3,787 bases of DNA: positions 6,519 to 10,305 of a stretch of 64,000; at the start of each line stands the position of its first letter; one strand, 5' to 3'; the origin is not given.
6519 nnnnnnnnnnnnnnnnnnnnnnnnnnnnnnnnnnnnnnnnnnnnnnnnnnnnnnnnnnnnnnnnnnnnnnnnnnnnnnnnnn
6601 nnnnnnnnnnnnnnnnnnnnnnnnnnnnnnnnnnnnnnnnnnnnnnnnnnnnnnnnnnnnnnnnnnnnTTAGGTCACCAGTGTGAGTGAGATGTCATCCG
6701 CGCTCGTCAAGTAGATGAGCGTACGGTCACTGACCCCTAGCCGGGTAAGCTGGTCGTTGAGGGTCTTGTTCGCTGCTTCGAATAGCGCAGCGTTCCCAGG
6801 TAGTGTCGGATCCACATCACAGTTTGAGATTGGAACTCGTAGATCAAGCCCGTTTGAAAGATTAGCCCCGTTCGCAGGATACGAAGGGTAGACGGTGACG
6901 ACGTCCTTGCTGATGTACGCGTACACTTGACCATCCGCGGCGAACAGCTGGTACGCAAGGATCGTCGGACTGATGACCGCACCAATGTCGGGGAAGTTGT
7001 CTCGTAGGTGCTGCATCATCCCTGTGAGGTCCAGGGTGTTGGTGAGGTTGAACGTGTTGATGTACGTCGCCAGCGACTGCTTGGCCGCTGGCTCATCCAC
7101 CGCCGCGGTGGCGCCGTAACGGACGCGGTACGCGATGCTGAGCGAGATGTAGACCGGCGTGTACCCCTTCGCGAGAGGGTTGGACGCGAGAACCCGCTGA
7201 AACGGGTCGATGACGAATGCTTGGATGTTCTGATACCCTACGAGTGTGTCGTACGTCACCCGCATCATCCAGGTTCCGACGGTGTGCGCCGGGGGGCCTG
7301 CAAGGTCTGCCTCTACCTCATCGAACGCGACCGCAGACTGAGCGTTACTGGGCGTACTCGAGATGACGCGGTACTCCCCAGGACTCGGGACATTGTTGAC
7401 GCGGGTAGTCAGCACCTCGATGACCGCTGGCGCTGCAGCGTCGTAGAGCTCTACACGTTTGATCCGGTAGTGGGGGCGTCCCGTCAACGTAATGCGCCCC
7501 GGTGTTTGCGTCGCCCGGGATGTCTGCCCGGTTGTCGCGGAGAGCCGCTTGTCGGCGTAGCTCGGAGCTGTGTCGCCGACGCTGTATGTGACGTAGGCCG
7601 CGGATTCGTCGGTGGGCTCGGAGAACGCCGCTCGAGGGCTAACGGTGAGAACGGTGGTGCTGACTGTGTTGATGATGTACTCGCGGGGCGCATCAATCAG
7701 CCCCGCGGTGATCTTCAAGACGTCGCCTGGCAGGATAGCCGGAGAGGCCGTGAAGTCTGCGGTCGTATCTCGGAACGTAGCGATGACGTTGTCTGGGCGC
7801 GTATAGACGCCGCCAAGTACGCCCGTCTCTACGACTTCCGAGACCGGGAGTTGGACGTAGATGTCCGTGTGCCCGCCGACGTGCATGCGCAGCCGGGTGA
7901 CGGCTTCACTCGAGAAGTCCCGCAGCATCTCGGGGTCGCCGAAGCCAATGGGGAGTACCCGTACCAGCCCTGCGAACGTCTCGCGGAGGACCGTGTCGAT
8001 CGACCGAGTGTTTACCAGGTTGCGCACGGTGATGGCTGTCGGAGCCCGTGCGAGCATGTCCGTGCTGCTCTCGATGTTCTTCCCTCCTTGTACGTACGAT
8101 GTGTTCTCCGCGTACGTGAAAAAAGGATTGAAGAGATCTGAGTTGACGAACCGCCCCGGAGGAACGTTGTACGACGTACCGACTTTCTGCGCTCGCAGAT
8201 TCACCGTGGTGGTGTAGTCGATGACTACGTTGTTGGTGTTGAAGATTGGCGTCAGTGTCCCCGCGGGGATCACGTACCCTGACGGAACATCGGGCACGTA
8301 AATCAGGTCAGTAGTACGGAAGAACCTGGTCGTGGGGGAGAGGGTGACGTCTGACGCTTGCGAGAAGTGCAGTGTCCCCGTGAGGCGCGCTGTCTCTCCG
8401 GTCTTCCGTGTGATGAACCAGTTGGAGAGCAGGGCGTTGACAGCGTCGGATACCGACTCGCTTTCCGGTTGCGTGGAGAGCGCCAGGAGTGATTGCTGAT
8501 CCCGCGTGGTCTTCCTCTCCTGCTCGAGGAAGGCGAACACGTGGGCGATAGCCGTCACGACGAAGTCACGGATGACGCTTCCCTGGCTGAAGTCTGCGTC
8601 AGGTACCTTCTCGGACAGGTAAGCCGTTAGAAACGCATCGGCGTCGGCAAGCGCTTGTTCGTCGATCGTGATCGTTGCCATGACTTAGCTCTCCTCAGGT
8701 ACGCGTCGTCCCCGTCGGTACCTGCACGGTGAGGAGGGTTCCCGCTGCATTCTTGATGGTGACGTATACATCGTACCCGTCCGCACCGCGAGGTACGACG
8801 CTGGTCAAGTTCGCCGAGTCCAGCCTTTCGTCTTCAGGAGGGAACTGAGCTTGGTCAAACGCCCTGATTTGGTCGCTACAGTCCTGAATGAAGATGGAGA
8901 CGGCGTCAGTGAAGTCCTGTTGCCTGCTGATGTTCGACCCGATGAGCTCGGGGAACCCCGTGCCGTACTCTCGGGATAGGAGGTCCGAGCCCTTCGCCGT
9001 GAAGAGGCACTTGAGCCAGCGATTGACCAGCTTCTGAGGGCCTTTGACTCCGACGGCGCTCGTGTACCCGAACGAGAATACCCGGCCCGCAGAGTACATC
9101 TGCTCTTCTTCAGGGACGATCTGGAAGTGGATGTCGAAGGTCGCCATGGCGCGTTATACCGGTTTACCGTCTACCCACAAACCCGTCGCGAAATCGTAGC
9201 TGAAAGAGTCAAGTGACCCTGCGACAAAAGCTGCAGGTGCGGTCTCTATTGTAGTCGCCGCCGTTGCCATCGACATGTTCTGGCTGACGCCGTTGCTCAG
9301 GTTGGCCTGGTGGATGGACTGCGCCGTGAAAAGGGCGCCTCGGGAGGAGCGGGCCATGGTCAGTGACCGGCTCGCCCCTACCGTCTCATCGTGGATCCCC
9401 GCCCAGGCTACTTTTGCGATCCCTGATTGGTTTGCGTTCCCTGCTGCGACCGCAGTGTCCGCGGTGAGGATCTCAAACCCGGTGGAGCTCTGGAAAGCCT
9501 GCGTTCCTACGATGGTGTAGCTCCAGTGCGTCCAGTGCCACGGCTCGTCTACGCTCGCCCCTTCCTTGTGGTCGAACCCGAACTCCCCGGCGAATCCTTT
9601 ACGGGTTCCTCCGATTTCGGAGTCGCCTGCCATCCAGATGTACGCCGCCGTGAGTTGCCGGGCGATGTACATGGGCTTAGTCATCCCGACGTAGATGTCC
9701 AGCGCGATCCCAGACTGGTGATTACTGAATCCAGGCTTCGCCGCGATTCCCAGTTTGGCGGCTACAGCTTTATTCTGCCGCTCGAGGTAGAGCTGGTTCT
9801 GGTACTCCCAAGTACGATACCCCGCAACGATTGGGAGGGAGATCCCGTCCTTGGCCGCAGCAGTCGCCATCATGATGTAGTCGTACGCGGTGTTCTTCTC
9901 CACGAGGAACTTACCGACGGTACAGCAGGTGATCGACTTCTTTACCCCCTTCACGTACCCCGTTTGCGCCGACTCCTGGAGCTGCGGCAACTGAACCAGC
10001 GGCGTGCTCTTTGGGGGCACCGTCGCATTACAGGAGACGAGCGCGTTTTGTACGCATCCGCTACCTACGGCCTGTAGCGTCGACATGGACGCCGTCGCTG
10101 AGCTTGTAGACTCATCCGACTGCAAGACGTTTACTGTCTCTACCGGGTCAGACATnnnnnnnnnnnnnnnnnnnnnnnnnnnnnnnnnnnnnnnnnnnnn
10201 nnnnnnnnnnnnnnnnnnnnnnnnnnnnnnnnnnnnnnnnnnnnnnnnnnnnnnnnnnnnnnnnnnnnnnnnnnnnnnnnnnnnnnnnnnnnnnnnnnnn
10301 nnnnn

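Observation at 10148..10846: Sigma-70-like factor embedded inside the tail/baseplate operon and translationally coupled (ATGA) to the 871-aa hub protein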

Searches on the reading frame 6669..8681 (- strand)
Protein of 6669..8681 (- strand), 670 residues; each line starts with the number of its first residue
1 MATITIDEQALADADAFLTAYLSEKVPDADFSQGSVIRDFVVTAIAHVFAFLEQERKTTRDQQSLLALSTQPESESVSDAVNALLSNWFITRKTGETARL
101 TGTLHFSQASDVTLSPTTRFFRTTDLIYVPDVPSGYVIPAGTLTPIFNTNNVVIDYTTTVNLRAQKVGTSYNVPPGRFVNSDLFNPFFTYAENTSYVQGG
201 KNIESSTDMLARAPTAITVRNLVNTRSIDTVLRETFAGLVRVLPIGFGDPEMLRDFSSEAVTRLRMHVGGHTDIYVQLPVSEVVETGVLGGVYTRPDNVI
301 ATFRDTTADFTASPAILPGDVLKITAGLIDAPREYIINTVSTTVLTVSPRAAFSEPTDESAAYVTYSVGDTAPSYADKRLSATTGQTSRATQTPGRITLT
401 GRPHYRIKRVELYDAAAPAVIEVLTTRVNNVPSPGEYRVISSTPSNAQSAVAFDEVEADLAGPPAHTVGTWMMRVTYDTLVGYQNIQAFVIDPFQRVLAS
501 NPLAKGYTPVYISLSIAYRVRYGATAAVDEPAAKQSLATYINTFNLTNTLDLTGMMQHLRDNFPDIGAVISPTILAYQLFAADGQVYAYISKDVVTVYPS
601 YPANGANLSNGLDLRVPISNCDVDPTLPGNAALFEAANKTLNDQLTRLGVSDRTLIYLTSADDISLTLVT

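Call 3: search_protein_families(library=pfam, proteins=[window:6669-8681:-], max_evalue=1)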
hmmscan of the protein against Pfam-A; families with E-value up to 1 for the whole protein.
window:6669-8681:- (670 aa): 1 family
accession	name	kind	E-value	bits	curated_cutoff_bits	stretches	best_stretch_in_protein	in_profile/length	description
PF04865.19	Baseplate_J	-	0.00063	19.6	21.1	1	135-217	34-126/255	Baseplate J-like protein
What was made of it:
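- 6669..8681 (-): Baseplate J-like (gp6-like) wedge protein, 670 aa. Pfam Baseplate_J 6e-4 here (call 3).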

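Call 4: search_protein_families(library=phrogs, proteins=[window:6669-8681:-], max_evalue=0.01)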
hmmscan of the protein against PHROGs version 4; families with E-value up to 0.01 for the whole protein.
window:6669-8681:- (670 aa): 0 families

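Call 76: search_solved_structures(query=window:6669-8681:-, max_evalue=1)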
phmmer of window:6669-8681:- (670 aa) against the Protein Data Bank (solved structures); distinct sequences matched with E-value up to 1: 0.

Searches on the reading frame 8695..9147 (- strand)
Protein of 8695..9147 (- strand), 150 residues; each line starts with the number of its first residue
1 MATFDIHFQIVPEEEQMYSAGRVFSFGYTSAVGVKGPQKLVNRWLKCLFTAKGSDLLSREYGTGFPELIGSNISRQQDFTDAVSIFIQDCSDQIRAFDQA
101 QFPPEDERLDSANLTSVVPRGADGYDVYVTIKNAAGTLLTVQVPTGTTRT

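Call 3: search_protein_families(library=pfam, proteins=[window:8695-9147:-], max_evalue=1)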
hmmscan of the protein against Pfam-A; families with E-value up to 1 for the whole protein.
window:8695-9147:- (150 aa): 0 families

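Call 4: search_protein_families(library=phrogs, proteins=[window:8695-9147:-], max_evalue=0.01)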
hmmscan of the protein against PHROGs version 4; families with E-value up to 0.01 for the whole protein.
window:8695-9147:- (150 aa): 1 family
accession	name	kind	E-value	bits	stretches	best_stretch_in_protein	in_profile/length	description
phrog_43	-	tail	0.0014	19.3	1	46-76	28-58/126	baseplate wedge subunit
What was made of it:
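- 8695..9147 (-): gp25-like sheath initiator / baseplate wedge subunit, 150 aa. PHROG 43 baseplate wedge 1.4e-3 (call 4).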

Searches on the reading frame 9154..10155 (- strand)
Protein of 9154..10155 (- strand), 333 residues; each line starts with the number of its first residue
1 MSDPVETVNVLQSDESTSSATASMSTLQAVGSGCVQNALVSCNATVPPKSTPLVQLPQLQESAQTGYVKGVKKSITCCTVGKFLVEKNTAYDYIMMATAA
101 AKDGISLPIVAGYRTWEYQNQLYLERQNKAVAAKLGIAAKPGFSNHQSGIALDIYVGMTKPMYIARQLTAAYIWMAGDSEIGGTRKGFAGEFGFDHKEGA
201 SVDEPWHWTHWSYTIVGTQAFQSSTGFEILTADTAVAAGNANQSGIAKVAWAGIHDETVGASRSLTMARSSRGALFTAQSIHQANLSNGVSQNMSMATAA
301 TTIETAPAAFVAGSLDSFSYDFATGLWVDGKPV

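Call 3: search_protein_families(library=pfam, proteins=[window:9154-10155:-], max_evalue=1)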
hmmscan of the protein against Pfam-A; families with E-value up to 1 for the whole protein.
window:9154-10155:- (333 aa): 2 families
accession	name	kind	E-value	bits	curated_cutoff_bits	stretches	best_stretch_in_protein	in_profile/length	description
PF02557.22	VanY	-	1.4e-19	70.6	25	1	84-211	3-130/132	D-alanyl-D-alanine carboxypeptidase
PF01544.23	CorA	-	0.075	12.8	27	1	260-314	200-253/292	CorA-like Mg2+ transporter protein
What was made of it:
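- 9154..10155 (-): VanY / peptidase M15 cell-wall hydrolase, in the variable slot directly after sigma. Pfam VanY 1.4e-19 (call 3).
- Checked: Downstream, 9154-10155 is VanY/peptidase M15 (1.4e-19, call 3).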

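Call 4: search_protein_families(library=phrogs, proteins=[window:9154-10155:-], max_evalue=0.01)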
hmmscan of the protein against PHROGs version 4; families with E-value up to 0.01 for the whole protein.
window:9154-10155:- (333 aa): 6 families
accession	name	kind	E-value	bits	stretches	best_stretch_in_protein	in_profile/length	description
phrog_16823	-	tail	2.7e-08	32.6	1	79-210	938-1051/1948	tail length tape measure protein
phrog_2649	-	lysis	9.7e-06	26.6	1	97-159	26-93/261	endolysin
phrog_15351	-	lysis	1.8e-05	25.3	1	97-157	33-91/289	endolysin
phrog_6523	-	lysis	6e-05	23.9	1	85-271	17-188/255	endolysin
phrog_465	-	lysis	0.00016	22.1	1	105-156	73-115/292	endolysin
phrog_5115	-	moron, auxiliary metabolic gene and host takeover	0.0011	19.3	1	95-160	26-80/283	ferredoxin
